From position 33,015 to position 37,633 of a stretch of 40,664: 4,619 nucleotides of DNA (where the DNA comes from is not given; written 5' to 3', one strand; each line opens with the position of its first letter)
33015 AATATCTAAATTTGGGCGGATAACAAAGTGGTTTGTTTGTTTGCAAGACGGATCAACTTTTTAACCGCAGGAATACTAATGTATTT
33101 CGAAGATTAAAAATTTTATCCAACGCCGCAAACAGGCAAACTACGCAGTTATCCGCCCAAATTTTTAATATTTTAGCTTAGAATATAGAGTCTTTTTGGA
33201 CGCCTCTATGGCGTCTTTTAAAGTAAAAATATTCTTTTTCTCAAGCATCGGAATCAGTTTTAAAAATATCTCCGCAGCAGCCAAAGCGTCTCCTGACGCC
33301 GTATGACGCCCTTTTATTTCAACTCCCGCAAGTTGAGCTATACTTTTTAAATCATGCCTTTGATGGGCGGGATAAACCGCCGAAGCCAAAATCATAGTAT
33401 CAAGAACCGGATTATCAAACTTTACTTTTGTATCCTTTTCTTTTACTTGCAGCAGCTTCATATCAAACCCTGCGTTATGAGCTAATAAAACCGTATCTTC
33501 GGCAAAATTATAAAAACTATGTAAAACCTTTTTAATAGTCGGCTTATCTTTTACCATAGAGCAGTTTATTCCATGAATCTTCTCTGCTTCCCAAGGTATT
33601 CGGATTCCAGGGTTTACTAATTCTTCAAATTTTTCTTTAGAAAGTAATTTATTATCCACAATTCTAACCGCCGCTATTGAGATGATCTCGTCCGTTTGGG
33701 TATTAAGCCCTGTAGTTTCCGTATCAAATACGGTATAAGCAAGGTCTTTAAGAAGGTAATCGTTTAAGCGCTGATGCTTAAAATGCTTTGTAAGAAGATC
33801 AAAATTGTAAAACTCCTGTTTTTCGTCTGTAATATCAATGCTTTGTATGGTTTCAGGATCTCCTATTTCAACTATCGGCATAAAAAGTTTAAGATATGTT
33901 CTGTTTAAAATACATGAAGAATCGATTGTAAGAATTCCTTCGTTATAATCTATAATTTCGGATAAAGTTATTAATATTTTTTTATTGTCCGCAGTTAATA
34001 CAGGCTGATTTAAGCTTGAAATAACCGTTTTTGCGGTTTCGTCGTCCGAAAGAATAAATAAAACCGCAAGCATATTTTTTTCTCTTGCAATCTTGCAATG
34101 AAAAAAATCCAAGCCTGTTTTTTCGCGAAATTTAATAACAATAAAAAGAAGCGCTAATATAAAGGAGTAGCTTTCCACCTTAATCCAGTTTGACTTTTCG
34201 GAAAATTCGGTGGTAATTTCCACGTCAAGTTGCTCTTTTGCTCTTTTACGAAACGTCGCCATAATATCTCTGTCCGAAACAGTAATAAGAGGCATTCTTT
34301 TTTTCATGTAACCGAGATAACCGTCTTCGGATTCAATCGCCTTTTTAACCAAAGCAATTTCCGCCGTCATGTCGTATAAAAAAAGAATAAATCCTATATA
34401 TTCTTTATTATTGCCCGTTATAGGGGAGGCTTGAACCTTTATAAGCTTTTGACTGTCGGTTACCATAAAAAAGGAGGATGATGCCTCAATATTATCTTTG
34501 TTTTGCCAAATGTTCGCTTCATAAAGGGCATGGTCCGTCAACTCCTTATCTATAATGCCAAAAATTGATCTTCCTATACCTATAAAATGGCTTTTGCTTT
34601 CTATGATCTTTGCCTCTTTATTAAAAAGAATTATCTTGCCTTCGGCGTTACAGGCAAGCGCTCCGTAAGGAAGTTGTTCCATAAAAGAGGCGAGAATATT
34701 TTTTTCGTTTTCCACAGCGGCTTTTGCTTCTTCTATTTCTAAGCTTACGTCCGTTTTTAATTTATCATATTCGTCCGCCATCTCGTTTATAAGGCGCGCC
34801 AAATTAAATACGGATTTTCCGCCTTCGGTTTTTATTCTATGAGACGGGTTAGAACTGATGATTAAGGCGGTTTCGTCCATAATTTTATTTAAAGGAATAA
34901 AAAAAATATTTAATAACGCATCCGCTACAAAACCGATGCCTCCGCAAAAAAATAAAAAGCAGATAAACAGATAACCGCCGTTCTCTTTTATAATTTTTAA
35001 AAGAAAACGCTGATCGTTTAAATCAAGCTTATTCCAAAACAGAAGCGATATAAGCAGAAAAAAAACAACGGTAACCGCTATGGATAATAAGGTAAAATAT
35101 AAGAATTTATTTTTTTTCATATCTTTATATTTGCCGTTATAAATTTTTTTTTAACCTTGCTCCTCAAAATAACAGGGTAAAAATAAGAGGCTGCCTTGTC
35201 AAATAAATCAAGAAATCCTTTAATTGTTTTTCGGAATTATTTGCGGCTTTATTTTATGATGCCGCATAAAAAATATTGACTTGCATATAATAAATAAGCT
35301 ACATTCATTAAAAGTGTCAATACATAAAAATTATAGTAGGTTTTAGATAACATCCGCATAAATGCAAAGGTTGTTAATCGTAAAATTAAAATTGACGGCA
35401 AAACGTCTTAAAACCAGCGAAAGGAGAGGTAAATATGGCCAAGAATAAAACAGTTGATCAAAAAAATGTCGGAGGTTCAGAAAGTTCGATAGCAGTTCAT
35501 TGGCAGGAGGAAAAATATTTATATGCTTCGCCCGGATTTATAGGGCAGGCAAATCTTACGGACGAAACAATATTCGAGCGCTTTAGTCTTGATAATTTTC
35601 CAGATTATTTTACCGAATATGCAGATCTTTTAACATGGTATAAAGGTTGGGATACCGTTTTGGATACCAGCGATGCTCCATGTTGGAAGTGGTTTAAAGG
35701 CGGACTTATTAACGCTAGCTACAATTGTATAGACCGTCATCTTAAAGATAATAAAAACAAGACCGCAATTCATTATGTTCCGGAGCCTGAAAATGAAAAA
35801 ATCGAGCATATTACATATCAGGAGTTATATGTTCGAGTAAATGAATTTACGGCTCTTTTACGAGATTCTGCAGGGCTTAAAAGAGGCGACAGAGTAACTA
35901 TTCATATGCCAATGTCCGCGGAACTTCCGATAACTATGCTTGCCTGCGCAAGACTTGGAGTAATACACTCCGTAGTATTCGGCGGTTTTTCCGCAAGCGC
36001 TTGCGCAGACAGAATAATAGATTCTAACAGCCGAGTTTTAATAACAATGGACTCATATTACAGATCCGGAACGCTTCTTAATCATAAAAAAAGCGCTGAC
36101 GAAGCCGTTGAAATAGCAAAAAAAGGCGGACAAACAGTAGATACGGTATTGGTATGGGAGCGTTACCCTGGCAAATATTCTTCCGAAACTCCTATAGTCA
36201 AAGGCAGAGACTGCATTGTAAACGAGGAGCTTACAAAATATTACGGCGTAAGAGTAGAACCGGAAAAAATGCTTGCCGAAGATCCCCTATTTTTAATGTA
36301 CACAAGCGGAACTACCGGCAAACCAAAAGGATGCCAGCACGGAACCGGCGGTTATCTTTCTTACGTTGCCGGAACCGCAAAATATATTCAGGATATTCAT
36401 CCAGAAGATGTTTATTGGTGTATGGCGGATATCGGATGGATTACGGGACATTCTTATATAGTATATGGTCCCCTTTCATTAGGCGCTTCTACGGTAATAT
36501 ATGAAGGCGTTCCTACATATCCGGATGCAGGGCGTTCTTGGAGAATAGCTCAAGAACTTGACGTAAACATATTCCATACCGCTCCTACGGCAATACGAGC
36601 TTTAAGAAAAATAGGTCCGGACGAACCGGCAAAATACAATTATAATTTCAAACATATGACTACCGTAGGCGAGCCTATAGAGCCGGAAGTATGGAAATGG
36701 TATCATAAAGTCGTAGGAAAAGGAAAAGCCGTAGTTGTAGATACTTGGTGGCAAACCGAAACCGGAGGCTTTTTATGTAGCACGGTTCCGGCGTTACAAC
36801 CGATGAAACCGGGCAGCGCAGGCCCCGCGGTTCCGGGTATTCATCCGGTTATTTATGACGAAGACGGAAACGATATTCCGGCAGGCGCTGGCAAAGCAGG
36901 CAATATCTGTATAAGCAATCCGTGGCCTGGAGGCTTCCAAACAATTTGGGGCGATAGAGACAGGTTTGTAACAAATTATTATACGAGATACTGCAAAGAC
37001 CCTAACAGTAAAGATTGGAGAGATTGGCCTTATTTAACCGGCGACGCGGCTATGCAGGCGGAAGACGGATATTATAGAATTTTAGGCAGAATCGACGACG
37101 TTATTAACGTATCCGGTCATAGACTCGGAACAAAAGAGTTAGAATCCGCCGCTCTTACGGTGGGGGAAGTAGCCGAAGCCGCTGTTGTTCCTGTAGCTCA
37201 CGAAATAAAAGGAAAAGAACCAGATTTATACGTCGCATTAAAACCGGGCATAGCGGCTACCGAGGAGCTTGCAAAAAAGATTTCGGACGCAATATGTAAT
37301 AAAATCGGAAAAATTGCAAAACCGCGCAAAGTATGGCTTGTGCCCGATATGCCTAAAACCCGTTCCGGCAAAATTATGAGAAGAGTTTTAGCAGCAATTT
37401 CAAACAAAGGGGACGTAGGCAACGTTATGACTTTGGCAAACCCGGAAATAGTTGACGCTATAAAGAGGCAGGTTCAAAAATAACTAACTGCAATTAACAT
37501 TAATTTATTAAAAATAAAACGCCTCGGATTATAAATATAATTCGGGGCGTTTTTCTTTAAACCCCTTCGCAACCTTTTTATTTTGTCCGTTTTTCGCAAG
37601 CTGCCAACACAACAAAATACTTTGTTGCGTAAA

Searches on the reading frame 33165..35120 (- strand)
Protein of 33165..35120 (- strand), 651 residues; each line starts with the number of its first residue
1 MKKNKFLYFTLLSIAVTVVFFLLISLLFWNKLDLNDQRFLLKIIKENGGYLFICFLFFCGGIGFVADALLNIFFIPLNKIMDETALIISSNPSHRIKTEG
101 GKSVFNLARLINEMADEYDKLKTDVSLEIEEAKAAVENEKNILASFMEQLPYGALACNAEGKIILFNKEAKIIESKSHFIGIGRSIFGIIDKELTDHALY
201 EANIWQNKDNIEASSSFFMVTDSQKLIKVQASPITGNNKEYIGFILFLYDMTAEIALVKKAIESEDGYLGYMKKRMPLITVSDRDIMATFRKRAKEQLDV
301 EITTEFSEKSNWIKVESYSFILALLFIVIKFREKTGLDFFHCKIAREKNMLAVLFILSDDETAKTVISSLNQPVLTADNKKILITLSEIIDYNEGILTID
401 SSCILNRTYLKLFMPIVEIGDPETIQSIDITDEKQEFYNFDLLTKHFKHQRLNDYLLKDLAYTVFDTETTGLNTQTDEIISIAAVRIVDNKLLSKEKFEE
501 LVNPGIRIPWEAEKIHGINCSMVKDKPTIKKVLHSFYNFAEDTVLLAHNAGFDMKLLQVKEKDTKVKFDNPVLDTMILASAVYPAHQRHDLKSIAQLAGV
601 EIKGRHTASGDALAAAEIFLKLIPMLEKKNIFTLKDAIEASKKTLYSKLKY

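Call 43: search_protein_families(library=pfam, proteins=[window:33165-35120:-], max_evalue=0.00001)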
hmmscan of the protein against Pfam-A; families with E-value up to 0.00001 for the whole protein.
window:33165-35120:- (651 aa): 1 family
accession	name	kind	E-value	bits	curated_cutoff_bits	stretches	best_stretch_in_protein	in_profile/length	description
PF00929.31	RNase_T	-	3.9e-36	125.5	24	1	464-619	2-164/164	Exonuclease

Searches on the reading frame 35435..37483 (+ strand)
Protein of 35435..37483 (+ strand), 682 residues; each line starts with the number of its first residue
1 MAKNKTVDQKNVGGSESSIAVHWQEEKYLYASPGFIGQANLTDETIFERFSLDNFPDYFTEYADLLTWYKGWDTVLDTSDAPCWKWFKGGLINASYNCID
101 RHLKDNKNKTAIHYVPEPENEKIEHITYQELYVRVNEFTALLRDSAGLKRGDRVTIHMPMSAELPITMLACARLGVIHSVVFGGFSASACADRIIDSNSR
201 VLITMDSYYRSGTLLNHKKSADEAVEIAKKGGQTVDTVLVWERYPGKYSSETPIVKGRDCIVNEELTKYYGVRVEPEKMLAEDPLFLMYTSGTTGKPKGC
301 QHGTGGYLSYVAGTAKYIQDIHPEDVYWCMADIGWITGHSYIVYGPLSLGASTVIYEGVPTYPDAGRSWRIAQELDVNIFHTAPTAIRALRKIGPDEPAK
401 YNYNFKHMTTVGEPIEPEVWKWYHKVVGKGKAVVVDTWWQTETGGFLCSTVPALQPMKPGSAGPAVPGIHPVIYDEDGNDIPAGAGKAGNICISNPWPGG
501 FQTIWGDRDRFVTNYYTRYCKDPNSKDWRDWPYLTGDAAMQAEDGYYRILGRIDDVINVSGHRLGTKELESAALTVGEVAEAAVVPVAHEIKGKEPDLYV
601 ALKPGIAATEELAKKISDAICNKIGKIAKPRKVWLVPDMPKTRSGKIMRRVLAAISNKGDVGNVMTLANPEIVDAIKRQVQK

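Call 43: search_protein_families(library=pfam, proteins=[window:35435-37483:+], max_evalue=0.00001)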
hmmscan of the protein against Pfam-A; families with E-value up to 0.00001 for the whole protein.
window:35435-37483:+ (682 aa): 3 families
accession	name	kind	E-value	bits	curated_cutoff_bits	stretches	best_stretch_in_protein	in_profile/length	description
PF00501.34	AMP-binding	-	2.3e-78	264.1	29.9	1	100-497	2-378/384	AMP-binding enzyme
PF13193.12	AMP-binding_C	-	2.4e-19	70.5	24.5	1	568-646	1-76/76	AMP-binding enzyme C-terminal domain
PF16177.11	ACAS_N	-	3.9e-14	52.6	27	1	49-98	6-55/55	Acetyl-coenzyme A synthetase N-terminus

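Call 47: find_related_loci(query=window:35435-37480:+, collection=genome_contigs, flank=1000)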
Query window:35435-37480:+ (682 aa) in genome_contigs; peptide patterns used: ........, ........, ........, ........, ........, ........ (x = any residue, [..] = any of these).
600 stretches matched a pattern (row limit reached: there are more); 594 encode a relative of the query (tblastn E <= 1e-3); the best 80 are kept; 80 distinct loci.
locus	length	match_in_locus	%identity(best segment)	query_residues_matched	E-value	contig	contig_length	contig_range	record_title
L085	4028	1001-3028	81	1-682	0e+0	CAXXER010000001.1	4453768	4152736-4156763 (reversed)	MAG: uncultured Desulfobacter sp. isolate eeee0e93-5446-4477-9f5f-6eee70e6e39d genome assembly, contig: contig_1, whole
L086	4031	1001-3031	84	1-680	0e+0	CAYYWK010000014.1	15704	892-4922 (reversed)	MAG TPA_asm: uncultured Desulfobulbus sp. isolate SRP242652_co2_55 genome assembly, contig: NODE_4132_length_15704_cov_4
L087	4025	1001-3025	81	8-682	0e+0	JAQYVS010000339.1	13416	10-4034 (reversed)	MAG: Desulfofustis sp. isolate SG_15_bin11 SG_15_bin.11.orig_15_k141_4333206, whole genome shotgun sequence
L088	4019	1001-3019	82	8-680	0e+0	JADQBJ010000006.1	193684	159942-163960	MAG: Desulfobulbaceae bacterium isolate Soudan_16 NODE_44_length_193684_cov_244.175191, whole genome shotgun sequence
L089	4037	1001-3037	80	2-680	0e+0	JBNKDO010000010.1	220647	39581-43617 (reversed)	MAG: Desulfocapsaceae bacterium isolate F1.bin.35.orig k141_612544, whole genome shotgun sequence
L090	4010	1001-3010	81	12-682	0e+0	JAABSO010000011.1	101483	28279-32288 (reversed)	MAG: Desulfotignum sp. isolate S14.Bin031 NODE_11_length_101483_cov_8.23229, whole genome shotgun sequence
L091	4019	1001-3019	81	8-680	0e+0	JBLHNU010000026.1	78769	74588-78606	MAG: Desulforhopalus sp. isolate 3300055726_39 Ga0535650_0000256, whole genome shotgun sequence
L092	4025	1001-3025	80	8-682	0e+0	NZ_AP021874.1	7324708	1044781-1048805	Desulfosarcina alkanivorans strain PL12 chromosome, complete genome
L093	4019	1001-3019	81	8-680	0e+0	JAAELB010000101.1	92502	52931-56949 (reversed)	MAG: Desulfobulbaceae bacterium isolate Bco_9 BcoG_CONTIG208716, whole genome shotgun sequence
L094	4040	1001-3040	79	3-681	0e+0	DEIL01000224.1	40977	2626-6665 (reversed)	MAG TPA_asm: Desulfobulbaceae bacterium UBA2775 UBA2775_contig_2754, whole genome shotgun sequence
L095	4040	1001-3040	81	3-682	0e+0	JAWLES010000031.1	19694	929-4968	MAG: Desulfobacteraceae bacterium isolate 20BLK6-1.bin.79 NODE_2662_length_19694_cov_7.544884, whole genome shotgun sequ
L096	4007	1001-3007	81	12-680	0e+0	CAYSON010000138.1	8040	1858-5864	MAG TPA_asm: uncultured Desulfopila sp. isolate SRP272421_co2_432 genome assembly, contig: NODE_34886_length_8040_cov_4.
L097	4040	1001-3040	79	3-681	0e+0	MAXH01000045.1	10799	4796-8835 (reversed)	MAG: Desulfobulbaceae bacterium S3730MH12 k99_1368316, whole genome shotgun sequence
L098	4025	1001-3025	80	8-682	0e+0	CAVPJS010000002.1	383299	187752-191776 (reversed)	MAG: uncultured delta proteobacterium isolate MFD09964.bin.3.367 genome assembly, contig: contig_11311, whole genome sho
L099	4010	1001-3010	81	12-682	0e+0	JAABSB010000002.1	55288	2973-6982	MAG: Desulfotignum sp. isolate S10.Bin027 Scaffold_2, whole genome shotgun sequence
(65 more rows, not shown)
